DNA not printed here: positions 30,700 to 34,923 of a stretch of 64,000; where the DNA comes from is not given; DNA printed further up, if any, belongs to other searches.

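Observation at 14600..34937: A 20-kb single-strand cluster hard-wires a giant surface protease, two paralogous lipoproteins and an atypical Opp importer (candidate Gram-positive protein-utilisation locus)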

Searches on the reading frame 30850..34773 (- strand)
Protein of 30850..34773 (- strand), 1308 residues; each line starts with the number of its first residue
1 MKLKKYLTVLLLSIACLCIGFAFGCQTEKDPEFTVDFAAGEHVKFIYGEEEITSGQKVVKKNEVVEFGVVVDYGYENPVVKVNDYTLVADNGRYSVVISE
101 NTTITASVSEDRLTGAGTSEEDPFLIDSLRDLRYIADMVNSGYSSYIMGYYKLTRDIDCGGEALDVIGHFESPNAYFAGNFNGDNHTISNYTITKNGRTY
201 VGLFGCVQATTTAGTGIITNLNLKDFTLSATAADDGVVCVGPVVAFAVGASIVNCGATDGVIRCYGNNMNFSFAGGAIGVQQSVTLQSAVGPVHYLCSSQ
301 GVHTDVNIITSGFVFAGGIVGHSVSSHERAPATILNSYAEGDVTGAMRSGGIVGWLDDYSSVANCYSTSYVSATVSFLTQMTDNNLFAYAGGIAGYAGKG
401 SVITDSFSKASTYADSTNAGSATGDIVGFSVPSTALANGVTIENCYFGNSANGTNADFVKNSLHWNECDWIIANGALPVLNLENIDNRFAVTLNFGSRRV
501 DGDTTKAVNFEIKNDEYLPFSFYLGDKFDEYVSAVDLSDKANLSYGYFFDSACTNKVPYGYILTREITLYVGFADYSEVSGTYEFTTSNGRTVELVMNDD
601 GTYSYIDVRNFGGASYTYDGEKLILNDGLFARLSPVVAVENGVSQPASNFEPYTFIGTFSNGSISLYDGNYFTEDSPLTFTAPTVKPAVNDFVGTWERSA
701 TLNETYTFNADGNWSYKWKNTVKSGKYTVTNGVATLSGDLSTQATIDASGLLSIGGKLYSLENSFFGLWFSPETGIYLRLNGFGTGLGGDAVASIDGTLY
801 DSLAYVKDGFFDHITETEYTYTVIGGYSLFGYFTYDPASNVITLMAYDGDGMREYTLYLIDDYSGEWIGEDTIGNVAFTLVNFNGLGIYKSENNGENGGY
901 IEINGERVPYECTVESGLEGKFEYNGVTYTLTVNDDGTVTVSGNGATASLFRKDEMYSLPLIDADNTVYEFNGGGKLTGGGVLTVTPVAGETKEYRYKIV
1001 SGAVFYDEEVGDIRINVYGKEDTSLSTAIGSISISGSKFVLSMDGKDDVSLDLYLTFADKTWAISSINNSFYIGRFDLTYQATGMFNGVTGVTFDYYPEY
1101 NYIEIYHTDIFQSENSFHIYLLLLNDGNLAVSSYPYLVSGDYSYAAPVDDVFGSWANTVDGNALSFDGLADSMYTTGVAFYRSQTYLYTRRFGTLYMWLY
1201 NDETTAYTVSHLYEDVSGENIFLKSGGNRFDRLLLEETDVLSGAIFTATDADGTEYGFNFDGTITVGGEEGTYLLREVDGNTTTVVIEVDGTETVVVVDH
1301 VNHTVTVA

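Call 4: search_protein_families(library=pfam, proteins=[window:30850-34773:-], max_evalue=0.01)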
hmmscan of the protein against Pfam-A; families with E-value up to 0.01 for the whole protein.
window:30850-34773:- (1308 aa): 3 families
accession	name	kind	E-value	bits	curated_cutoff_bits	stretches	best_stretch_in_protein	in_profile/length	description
PF07581.17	Glug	-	2.2e-06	28.2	20.5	1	345-368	1-24/28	The GLUG motif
PF18692.7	DUF5640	-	0.0035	17.6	28.5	1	691-733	2-44/85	Family of unknown function (DUF5640)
PF19077.6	Big_13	-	0.0065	17.4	27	1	670-745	21-95/102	Bacterial Ig-like domain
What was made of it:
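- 30847..34773 (-): O1: 1308-aa lipoprotein (lipobox FAFGC). N-terminal GLUG-type beta-helix region, then lipocalin-like (DUF5640-type) repeats. Glug hit E 2e-6 (call 4).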

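Call 9: search_protein_families(library=ncbifam, proteins=[window:30850-34773:-], max_evalue=0.01)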
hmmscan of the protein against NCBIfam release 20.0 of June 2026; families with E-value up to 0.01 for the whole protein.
window:30850-34773:- (1308 aa): 0 families

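Call 57: search_solved_structures(query=A4, max_evalue=0.1)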
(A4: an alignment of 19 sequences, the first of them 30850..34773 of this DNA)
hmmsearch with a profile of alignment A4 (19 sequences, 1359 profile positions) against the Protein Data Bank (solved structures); distinct sequences matched with E-value up to 0.1: 1.
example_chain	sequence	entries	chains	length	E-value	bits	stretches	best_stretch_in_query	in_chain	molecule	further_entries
3n6z_A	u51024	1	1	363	1.1e-10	43.2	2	135-231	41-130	putative immunoglobulin A1 protease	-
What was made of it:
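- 30847..34773 (-): The orthologue profile matches PDB 3n6z, 'putative IgA1 protease' (GLUG domain), E 1e-10 (call 57).
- The O1 GLUG region matches a 'putative IgA1 protease' domain (call 57).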

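Call 58: search_protein_families(library=pfam, alignment_id=A4, max_evalue=0.01)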
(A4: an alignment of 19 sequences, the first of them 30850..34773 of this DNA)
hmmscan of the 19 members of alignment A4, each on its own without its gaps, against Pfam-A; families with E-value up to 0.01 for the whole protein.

A. member 1, window:30850-34773:- (1308 aa): 3 families
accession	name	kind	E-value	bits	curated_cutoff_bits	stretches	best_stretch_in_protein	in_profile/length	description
PF07581.17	Glug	-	2.2e-06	28.2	20.5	1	345-368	1-24/28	The GLUG motif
PF18692.7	DUF5640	-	0.0035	17.6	28.5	1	691-733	2-44/85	Family of unknown function (DUF5640)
PF19077.6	Big_13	-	0.0065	17.4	27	1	670-745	21-95/102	Bacterial Ig-like domain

B. families by the number of members that match (of 19 scanned): 6 families
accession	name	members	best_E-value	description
PF07581.17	Glug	17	6.3e-12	The GLUG motif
PF18692.7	DUF5640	10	3e-08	Family of unknown function (DUF5640)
PF09479.16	Flg_new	4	4e-15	Listeria-Bacteroides repeat domain (List_Bact_rpt)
PF21827.1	New_glue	1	0.0034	New glue protein family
PF19077.6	Big_13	1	0.0065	Bacterial Ig-like domain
PF09864.15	MliC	1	0.0067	Membrane-bound lysozyme-inhibitor of c-type lysozyme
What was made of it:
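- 30847..34773 (-): Among 19 full-length orthologues: Glug in 17, DUF5640 in 10, Flg_new in 4 (call 58).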
